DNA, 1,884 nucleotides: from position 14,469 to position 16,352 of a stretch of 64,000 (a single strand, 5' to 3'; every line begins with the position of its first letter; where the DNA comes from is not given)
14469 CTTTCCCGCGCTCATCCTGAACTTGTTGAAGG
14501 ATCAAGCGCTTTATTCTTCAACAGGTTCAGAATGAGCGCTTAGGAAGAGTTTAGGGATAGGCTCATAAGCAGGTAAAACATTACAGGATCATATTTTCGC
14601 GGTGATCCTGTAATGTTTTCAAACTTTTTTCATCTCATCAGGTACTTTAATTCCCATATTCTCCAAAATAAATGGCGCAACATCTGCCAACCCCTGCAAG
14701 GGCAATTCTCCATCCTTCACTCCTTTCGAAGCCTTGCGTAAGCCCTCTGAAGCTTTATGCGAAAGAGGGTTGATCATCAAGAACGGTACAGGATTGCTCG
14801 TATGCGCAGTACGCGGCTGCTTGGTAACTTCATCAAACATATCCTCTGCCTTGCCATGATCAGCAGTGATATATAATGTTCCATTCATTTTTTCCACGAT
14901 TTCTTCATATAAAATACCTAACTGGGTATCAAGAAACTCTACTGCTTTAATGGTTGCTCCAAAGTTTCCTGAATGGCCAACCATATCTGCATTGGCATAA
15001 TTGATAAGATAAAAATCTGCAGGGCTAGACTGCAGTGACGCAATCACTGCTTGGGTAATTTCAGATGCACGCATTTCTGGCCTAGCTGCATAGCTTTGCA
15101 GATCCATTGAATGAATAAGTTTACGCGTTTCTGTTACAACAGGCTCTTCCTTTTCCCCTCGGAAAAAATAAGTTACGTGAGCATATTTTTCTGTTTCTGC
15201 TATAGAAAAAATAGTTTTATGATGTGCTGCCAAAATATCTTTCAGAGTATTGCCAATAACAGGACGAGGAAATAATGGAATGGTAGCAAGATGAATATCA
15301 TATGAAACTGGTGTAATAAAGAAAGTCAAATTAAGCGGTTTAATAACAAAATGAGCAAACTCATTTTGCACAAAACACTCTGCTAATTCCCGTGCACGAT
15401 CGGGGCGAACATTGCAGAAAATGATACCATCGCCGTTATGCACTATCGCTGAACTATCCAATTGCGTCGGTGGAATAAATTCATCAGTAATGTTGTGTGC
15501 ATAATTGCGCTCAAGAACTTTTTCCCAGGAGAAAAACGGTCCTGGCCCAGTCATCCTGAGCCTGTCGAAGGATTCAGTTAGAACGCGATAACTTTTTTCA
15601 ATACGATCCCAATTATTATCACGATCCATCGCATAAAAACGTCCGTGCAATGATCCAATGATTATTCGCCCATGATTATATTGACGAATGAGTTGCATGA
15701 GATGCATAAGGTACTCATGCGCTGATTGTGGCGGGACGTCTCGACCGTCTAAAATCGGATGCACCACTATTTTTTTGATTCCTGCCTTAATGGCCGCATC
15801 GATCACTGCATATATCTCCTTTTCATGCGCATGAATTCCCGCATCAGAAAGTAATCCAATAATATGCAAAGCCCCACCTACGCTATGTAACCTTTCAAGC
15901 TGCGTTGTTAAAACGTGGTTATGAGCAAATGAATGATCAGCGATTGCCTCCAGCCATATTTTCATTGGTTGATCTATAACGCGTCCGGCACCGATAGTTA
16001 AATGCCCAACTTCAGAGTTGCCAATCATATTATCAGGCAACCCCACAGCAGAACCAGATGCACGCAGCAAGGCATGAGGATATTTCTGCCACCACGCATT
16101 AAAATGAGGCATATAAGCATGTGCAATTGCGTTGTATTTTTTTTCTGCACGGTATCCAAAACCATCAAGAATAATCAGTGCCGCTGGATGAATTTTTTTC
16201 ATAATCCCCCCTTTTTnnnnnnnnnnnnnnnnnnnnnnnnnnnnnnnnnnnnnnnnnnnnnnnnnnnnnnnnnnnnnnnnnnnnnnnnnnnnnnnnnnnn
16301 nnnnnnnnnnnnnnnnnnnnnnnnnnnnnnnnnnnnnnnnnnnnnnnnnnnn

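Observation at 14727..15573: gpmI carries two different repeat modules in frame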

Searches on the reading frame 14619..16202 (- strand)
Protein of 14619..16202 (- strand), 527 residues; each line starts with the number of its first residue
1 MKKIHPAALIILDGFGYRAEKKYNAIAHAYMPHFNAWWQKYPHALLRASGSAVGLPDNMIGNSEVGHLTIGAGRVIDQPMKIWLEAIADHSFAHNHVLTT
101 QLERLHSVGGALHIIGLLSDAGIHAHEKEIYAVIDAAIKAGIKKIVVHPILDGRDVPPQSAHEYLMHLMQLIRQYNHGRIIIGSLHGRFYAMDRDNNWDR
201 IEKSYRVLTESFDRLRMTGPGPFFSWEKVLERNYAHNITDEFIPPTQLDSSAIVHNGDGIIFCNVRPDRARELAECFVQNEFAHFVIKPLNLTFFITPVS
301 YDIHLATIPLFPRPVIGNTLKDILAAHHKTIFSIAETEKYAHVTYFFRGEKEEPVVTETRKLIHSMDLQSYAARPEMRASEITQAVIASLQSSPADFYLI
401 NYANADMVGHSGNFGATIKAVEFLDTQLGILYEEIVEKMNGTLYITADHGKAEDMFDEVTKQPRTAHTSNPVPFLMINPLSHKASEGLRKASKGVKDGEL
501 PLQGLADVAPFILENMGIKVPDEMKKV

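Call 8: search_solved_structures(query=window:14619-16202:-, show_alignments=3)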
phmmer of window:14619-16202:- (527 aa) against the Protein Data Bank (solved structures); distinct sequences matched with E-value up to 0.001: 11.
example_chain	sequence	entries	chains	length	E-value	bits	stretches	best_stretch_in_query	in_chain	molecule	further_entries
5vpu_A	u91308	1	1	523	7.7e-115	387.7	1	6-524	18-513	2,3-bisphosphoglycerate-independent phosphoglycerate mutase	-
1ejj_A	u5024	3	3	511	6.6e-113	381.3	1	5-478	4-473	PHOSPHOGLYCERATE MUTASE | 2,3-BISPHOSPHOGLYCERATE-INDEPENDENT PHOSPHOGLYCERATE MUTASE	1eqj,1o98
1o99_A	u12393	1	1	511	1.7e-112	379.9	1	5-478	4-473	2,3-BISPHOSPHOGLYCERATE-INDEPENDENT PHOSPHOGLYCERATE MUTASE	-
2ify_A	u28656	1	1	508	2.5e-108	366.2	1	6-477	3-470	2,3-bisphosphoglycerate-independent phosphoglycerate mutase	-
4my4_A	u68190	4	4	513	3.7e-107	362.3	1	5-477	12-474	2,3-bisphosphoglycerate-independent phosphoglycerate mutase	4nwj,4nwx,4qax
7tl8_A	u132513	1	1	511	3.8e-107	362.3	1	5-477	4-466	2,3-bisphosphoglycerate-independent phosphoglycerate mutase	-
5kgn_A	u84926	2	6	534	1.5e-78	268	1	7-525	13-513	2,3-bisphosphoglycerate-independent phosphoglycerate mutase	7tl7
7knf_A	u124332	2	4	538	1.5e-78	267.9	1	7-525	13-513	2,3-bisphosphoglycerate-independent phosphoglycerate mutase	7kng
5kgl_A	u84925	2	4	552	1.7e-78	267.8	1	7-525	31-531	2,3-bisphosphoglycerate-independent phosphoglycerate mutase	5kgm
3igy_B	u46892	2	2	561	2.1e-66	227.9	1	8-523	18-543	Cofactor-independent phosphoglycerate mutase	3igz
3nvl_A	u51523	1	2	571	2.5e-66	227.7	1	8-523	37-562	2,3-bisphosphoglycerate-independent phosphoglycerate mutase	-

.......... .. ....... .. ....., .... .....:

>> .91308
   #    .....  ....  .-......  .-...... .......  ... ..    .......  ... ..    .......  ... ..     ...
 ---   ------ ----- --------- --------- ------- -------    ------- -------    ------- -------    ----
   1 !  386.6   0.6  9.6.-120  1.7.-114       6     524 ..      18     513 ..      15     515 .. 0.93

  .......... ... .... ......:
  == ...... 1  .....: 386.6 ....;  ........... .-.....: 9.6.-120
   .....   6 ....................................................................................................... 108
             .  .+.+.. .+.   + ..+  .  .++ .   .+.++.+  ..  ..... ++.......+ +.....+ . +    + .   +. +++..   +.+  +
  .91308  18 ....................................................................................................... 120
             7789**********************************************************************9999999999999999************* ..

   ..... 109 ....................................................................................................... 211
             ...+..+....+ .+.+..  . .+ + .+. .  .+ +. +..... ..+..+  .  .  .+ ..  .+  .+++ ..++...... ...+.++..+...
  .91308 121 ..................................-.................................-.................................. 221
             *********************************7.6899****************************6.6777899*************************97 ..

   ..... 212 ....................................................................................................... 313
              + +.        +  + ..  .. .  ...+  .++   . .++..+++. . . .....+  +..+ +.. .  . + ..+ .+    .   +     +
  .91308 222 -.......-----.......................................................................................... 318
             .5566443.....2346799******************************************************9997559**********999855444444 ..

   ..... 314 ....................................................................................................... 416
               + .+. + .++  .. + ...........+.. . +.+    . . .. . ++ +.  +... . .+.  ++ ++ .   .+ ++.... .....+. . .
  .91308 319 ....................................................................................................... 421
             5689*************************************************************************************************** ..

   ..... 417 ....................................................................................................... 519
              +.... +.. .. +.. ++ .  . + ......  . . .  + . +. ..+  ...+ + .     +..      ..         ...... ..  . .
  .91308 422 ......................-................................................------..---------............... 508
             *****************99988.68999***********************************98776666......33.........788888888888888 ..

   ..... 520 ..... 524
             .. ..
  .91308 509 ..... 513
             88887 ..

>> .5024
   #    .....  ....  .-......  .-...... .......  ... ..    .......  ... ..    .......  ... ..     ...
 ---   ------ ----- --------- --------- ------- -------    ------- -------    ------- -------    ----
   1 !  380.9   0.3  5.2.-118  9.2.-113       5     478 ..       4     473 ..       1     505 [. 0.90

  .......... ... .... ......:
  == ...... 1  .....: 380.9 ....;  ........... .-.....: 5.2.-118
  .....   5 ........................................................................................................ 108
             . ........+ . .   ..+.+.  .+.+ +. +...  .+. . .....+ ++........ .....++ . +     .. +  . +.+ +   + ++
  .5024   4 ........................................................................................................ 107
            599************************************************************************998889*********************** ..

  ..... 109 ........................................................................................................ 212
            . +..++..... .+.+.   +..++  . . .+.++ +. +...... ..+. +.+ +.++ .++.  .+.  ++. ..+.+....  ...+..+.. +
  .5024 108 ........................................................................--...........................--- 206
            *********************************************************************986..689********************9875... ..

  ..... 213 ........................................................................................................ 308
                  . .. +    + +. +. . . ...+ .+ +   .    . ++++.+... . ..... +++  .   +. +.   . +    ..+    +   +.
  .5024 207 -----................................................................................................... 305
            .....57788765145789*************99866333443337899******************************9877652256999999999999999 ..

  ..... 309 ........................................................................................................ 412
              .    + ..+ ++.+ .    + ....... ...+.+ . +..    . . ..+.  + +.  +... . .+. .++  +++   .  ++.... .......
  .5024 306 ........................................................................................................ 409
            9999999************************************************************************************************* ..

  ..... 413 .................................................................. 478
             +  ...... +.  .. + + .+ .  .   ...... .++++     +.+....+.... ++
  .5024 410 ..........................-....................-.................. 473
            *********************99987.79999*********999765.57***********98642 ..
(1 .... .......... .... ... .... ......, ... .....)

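Call 9: search_protein_families(library=pfam, proteins=[window:14619-16202:-])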
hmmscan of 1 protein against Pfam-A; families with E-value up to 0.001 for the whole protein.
window:14619-16202:- (527 aa): 2 families
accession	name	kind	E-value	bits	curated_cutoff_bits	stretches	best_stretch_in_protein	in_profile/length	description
PF06415.18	iPGM_N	-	1e-59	202.1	27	1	85-302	3-216/217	BPG-independent PGAM N-terminus (iPGM_N)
PF01676.23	Metalloenzyme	-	9.4e-59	199.4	24.3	1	6-519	2-251/252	Metalloenzyme superfamily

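Call 10: find_homologous_proteins(query=window:14619-16202:-, max_evalue=1e-50)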
Query window:14619-16202:- (527 aa): 8000 proteins with E <= 1e-50 among 8000 candidates; the best 120 are listed.
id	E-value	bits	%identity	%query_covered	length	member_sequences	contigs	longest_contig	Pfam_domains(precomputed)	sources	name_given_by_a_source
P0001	0.0e+0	1212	100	100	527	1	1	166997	PF06415.19,PF01676.24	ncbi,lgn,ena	-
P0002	3.9e-264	895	76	100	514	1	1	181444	PF06415.19,PF01676.24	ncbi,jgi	-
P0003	5.0e-264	895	78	100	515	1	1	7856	PF06415.19,PF01676.24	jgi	jgi:2,3-bisphosphoglycerate-independent phosphoglycerate mutase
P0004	1.2e-260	884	72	100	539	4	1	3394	PF06415.19,PF01676.24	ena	-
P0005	1.2e-257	874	73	100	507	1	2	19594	PF06415.19,PF01676.24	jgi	jgi:2,3-bisphosphoglycerate-independent phosphoglycerate mutase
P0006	7.3e-254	861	73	100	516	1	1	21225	PF06415.19,PF01676.24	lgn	-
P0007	1.7e-250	850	72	100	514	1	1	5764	PF06415.19,PF01676.24,PF01663.28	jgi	jgi:2,3-bisphosphoglycerate-independent phosphoglycerate mutase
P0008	4.1e-249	846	71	100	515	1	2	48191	PF06415.19,PF01676.24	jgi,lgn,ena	-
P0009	7.1e-248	842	71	99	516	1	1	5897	PF06415.19,PF01676.24,PF01663.28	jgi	jgi:2,3-bisphosphoglycerate-independent phosphoglycerate mutase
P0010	5.0e-244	829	69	100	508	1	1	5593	PF06415.19,PF01676.24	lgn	-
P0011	4.8e-243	826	70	100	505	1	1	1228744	PF06415.19,PF01676.24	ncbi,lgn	-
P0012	8.0e-243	825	70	100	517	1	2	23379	PF06415.19,PF01676.24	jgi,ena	-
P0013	1.5e-241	821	70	100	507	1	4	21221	PF06415.19,PF01676.24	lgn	-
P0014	1.1e-240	818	70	100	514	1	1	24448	PF06415.19,PF01676.24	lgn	-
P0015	2.0e-240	817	70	100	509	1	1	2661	PF06415.19,PF01676.24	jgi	jgi:2,3-bisphosphoglycerate-independent phosphoglycerate mutase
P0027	3.4e-234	796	67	100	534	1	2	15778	PF06415.19,PF01676.24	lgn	-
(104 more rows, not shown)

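Call 17: find_related_loci(query=A1, collection=genome_contigs, flank=6000)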
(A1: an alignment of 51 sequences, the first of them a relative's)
Query A1 (527 aa) in genome_contigs; peptide patterns used: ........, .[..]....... (x = any residue, [..] = any of these).
599 stretches matched a pattern (row limit reached: there are more); 594 encode a relative of the query (tblastn E <= 1e-3); the best 80 are kept; 80 distinct loci.
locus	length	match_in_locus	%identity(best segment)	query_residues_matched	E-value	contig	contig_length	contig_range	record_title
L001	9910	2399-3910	53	1-526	2e-170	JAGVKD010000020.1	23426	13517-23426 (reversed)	MAG: Candidatus Babeliales bacterium isolate SW_44 c_000000152147, whole genome shotgun sequence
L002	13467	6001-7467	51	6-524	5e-167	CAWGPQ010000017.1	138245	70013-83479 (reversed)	MAG: uncultured bacterium isolate MFD04492.bin.1.190 genome assembly, contig: contig_65019, whole genome shotgun sequenc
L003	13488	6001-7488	53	1-518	9e-167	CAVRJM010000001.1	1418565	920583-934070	MAG: Candidatus Babeliales bacterium isolate MFD05580.bin.1.128 genome assembly, contig: contig_10304, whole genome shot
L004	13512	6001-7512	49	5-525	4e-155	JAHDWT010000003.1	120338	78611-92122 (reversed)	MAG: Candidatus Dependentiae bacterium isolate DEP1 NODE_480_length_120338_cov_19.452591, whole genome shotgun sequence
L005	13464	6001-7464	49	6-524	1e-148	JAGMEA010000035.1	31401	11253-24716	MAG: Candidatus Babeliales bacterium isolate RS_18_31 ZL530.bin.31.fa_35, whole genome shotgun sequence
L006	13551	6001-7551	63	4-527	0e+0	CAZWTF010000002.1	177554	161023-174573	MAG TPA_asm: uncultured Pseudomonadota bacterium isolate SRP193066_co1_32 genome assembly, contig: NODE_123_length_17755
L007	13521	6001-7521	45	3-524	4e-139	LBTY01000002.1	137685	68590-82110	MAG: candidate division TM6 bacterium GW2011_GWF2_38_10 US69_C0002, whole genome shotgun sequence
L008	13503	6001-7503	43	1-524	4e-134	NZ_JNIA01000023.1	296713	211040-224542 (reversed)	Legionella wadsworthii DSM 21896 = ATCC 33877 BU07DRAFT_scaffold00005.5_C, whole genome shotgun sequence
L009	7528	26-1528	44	1-524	1e-133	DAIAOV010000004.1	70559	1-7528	MAG TPA_asm: Legionella sp. isolate clean6628 NODE_4_length_70559_cov_4.489089, whole genome shotgun sequence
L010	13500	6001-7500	45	6-524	1e-132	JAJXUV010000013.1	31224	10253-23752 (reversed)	MAG: Proteobacteria bacterium isolate BP5.bin118 NODE_2211_length_31224_cov_3.644467, whole genome shotgun sequence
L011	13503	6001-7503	43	1-524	5e-131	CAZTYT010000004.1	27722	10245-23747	MAG TPA_asm: uncultured Legionella sp. isolate SRP199154_co2_43 genome assembly, contig: NODE_998_length_27722_cov_16.81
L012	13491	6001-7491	43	6-525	1e-127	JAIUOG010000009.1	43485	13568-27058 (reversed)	MAG: Proteobacteria bacterium isolate LEG1 spades-bin.115~NODE_1523_length_43485_cov_1.11334, whole genome shotgun seque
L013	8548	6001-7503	42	1-524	4e-127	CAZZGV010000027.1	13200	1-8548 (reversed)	MAG TPA_asm: uncultured Legionella sp. isolate SRP302895_co1_245 genome assembly, contig: NODE_9160_length_13200_cov_4.3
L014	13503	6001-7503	42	1-524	4e-127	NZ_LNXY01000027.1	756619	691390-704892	Legionella drozanskii LLAP-1 strain ATCC 700990 Ldro_ctg027, whole genome shotgun sequence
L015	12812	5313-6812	43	6-524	6e-127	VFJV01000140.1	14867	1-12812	MAG: Gammaproteobacteria bacterium isolate Bin_72_2 c_000002827419, whole genome shotgun sequence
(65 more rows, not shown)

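Call 18: find_encoding_contigs(protein=P0001, flank=1000, max_places=3)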
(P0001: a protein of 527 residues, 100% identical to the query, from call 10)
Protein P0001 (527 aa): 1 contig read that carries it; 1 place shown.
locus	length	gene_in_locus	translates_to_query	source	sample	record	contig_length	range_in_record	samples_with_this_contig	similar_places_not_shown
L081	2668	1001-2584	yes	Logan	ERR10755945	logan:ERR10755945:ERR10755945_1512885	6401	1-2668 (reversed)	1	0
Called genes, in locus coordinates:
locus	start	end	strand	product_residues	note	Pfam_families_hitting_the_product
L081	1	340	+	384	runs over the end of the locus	-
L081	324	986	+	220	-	PF02578:Cu-oxidase_4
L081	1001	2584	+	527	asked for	PF01676:Metalloenzyme, PF06415:iPGM_N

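Call 19: find_encoding_contigs(protein=P0003, flank=4000, max_places=2)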
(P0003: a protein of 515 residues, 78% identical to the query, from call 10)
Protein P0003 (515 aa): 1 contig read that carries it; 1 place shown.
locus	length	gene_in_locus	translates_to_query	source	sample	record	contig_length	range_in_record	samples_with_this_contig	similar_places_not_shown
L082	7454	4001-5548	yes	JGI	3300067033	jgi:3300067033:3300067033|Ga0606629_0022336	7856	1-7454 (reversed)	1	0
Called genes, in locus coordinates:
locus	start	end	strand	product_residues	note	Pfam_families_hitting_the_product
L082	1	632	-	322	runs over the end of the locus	-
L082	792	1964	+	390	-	-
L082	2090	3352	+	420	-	-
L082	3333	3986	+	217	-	PF02578:Cu-oxidase_4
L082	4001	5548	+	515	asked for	PF01676:Metalloenzyme, PF06415:iPGM_N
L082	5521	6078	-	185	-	PF00583:Acetyltransf_1, PF13673:Acetyltransf_10 (weak), PF13508:Acetyltransf_7, PF08445:FR47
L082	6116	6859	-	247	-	PF01416:PseudoU_synth_1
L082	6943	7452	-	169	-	?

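Call 20: find_encoding_contigs(protein=P0002, flank=10000, max_places=2)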
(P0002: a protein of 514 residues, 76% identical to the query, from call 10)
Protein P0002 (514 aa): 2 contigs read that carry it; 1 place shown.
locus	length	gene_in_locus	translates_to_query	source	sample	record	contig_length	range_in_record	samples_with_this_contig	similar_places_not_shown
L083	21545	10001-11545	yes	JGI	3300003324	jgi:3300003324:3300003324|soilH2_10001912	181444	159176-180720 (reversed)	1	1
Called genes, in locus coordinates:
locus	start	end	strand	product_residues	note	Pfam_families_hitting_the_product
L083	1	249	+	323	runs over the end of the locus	?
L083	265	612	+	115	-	PF00011:HSP20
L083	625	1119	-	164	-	PF01712:dNK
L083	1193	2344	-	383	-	PF01168:Ala_racemase_N, PF00842:Ala_racemase_C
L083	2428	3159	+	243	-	PF08032:SpoU_sub_bind, PF00588:SpoU_methylase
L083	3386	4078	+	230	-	-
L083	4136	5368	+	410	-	PF14450:FtsA, PF02491:SHS2_FTSA, PF06723:MreB_Mbl, PF06277:EutA (weak), PF14450:FtsA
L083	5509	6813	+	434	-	PF00091:Tubulin, PF12327:FtsZ_C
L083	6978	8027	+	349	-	-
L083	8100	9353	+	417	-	-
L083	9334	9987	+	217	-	PF02578:Cu-oxidase_4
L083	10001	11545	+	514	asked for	PF01676:Metalloenzyme, PF06415:iPGM_N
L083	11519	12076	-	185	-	PF00583:Acetyltransf_1, PF13673:Acetyltransf_10 (weak), PF13508:Acetyltransf_7, PF08445:FR47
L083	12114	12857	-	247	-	PF01416:PseudoU_synth_1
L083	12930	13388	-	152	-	-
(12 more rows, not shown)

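Call 33: find_encoding_contigs(protein=P0004, flank=3000, max_places=2)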
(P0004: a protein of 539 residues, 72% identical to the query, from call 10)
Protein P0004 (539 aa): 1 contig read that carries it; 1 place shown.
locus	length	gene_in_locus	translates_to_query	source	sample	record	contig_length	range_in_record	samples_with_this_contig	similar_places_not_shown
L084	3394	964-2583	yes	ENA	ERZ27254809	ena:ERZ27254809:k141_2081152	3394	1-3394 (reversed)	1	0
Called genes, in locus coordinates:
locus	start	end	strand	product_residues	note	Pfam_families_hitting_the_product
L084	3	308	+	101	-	?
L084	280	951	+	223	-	PF02578:Cu-oxidase_4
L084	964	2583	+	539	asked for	PF01676:Metalloenzyme, PF06415:iPGM_N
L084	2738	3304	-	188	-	PF00583:Acetyltransf_1, PF13673:Acetyltransf_10 (weak), PF13508:Acetyltransf_7, PF08445:FR47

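Call 34: find_encoding_contigs(protein=P0009, flank=5000, max_places=2)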
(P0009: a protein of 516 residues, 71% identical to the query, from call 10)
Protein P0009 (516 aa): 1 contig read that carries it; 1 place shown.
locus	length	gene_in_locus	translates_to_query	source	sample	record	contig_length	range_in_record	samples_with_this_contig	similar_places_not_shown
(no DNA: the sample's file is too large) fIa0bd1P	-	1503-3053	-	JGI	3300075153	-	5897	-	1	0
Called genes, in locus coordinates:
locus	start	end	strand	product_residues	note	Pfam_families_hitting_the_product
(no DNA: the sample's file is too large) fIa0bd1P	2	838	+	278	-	?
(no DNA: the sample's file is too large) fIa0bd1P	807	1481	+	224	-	PF02578:Cu-oxidase_4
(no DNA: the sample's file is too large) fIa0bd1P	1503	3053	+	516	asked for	PF01663:Phosphodiest (faint), PF01676:Metalloenzyme, PF06415:iPGM_N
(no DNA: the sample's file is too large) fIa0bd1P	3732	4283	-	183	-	PF00583:Acetyltransf_1, PF13673:Acetyltransf_10, PF13508:Acetyltransf_7, PF08445:FR47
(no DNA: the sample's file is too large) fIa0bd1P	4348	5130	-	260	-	PF01416:PseudoU_synth_1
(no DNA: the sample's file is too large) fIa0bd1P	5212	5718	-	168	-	-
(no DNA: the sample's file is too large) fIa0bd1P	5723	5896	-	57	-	?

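Call 35: find_encoding_contigs(protein=P0027, flank=10000, max_places=2)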
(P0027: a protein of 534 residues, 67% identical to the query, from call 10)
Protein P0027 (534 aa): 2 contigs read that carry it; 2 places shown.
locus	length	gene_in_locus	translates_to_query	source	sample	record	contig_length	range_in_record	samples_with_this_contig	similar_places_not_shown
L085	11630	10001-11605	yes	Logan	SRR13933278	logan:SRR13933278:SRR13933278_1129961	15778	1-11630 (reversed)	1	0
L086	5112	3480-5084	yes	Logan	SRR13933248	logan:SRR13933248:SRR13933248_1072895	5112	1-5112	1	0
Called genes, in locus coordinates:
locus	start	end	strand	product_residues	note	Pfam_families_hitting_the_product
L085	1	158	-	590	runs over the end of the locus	PF01336:tRNA_anti-codon, PF00152:tRNA-synt_2, PF02938:GAD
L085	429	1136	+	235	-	-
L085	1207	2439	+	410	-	PF11104:PilM_2 (faint), PF14450:FtsA, PF02491:SHS2_FTSA, PF06723:MreB_Mbl, PF06277:EutA, PF14450:FtsA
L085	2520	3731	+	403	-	PF00091:Tubulin, PF12327:FtsZ_C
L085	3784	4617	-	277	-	PF00023:Ank (weak), PF13606:Ank_3 (faint), PF12796:Ank_2, PF13637:Ank_4 (weak), PF13857:Ank_5, PF00023:Ank, PF13637:Ank_4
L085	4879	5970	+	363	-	-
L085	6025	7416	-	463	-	PF00171:Aldedh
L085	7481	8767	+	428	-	PF00890:FAD_binding_2, PF01266:DAO, PF03486:HI0933_like (faint), PF07992:Pyr_redox_2 (weak), PF12831:FAD_oxidored (weak), PF13450:NAD_binding_8 (weak)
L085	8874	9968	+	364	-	-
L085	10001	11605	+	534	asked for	PF01676:Metalloenzyme, PF06415:iPGM_N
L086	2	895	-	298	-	?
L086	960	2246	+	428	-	PF00890:FAD_binding_2, PF01266:DAO, PF03486:HI0933_like (faint), PF07992:Pyr_redox_2 (weak), PF12831:FAD_oxidored (weak), PF13450:NAD_binding_8 (weak)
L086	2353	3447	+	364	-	-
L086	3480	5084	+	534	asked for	PF01676:Metalloenzyme, PF06415:iPGM_N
